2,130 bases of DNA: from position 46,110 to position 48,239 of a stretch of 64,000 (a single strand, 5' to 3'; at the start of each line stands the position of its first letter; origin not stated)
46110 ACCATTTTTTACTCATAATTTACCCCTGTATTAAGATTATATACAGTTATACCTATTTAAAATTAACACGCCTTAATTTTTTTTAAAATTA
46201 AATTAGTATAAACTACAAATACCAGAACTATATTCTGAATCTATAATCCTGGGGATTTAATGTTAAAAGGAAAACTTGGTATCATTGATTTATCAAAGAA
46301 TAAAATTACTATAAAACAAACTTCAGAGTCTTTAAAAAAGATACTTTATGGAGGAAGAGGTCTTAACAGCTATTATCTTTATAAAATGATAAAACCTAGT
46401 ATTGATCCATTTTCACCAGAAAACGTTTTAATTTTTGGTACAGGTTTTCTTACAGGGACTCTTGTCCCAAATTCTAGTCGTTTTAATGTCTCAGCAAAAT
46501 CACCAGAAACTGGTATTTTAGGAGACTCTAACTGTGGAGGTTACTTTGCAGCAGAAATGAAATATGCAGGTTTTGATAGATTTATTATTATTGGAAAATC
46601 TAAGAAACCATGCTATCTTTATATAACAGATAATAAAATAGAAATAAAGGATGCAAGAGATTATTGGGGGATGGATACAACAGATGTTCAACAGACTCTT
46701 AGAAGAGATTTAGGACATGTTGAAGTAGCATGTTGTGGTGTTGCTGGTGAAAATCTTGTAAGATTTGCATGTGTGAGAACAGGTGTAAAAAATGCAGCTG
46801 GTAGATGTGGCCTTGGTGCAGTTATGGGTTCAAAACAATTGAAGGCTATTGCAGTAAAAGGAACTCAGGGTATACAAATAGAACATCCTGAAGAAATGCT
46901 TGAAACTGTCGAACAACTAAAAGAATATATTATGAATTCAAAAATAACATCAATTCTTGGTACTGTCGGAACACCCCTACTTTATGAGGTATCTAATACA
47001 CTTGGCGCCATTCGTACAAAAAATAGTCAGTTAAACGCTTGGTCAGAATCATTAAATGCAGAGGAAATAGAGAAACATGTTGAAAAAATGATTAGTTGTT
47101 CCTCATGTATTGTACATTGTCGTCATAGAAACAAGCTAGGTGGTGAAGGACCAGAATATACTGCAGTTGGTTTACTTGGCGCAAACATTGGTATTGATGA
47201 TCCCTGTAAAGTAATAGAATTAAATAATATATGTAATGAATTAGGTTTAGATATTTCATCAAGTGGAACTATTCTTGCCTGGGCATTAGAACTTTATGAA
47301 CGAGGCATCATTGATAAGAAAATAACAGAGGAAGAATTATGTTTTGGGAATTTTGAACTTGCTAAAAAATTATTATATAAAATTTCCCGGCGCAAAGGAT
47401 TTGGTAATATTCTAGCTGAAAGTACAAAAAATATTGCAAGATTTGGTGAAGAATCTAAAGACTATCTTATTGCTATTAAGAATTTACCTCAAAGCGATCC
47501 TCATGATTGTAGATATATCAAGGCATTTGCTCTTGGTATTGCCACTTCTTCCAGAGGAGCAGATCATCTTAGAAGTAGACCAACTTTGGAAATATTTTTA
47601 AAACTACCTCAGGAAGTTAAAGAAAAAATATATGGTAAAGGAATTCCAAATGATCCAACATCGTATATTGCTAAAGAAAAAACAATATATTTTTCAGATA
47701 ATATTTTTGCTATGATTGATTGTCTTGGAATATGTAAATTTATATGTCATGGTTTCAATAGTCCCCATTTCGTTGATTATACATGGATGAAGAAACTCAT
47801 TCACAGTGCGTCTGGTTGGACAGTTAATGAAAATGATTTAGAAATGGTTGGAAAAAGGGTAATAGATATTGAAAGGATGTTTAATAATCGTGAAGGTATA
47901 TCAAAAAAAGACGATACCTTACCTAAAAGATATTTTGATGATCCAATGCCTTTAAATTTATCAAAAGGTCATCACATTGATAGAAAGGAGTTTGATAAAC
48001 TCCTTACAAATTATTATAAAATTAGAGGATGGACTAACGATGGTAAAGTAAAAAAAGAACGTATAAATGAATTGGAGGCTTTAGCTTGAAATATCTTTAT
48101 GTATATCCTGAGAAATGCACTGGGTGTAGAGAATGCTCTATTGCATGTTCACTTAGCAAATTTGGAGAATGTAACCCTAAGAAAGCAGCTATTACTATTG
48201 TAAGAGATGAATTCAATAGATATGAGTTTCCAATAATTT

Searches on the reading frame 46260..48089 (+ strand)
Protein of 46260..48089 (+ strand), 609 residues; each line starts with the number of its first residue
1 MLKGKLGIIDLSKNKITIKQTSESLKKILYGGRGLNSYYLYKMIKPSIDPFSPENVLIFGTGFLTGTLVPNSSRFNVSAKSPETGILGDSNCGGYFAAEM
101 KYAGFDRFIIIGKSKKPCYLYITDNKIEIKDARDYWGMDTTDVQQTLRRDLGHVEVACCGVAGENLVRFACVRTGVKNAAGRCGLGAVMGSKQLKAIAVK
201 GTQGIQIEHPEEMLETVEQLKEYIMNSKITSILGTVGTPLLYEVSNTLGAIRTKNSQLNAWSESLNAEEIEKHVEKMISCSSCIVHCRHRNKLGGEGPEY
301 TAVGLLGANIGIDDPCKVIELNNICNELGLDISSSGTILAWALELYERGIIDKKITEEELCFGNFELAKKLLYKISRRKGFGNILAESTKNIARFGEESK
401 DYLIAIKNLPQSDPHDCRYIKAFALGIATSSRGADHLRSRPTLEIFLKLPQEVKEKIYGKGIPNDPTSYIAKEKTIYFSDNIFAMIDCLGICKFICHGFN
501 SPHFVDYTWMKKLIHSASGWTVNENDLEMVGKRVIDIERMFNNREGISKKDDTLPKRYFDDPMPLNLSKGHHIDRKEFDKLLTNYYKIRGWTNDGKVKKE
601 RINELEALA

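Call 15: search_protein_families(library=pfam, proteins=[window:46260-48089:+], max_evalue=0.000001)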
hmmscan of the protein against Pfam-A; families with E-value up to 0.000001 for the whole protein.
window:46260-48089:+ (609 aa): 2 families
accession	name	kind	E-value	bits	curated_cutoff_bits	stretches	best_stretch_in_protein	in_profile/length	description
PF01314.23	AFOR_C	-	6.5e-101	338.7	27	1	216-606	2-384/385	Aldehyde ferredoxin oxidoreductase, domains 2 & 3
PF02730.20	AFOR_N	-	3.1e-75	252.7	29.8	1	5-202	2-199/199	Aldehyde ferredoxin oxidoreductase, N-terminal domain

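Call 17: search_protein_families(library=ncbifam, proteins=[window:46260-48089:+], max_evalue=1e-50)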
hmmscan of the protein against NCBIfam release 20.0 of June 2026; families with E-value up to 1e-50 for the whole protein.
window:46260-48089:+ (609 aa): 1 family
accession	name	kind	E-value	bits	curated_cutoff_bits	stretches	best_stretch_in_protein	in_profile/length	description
NF007354.0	PRK09849.1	equivalog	6.3e-60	203.6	868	1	4-226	10-228/703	aldehyde ferredoxin oxidoreductase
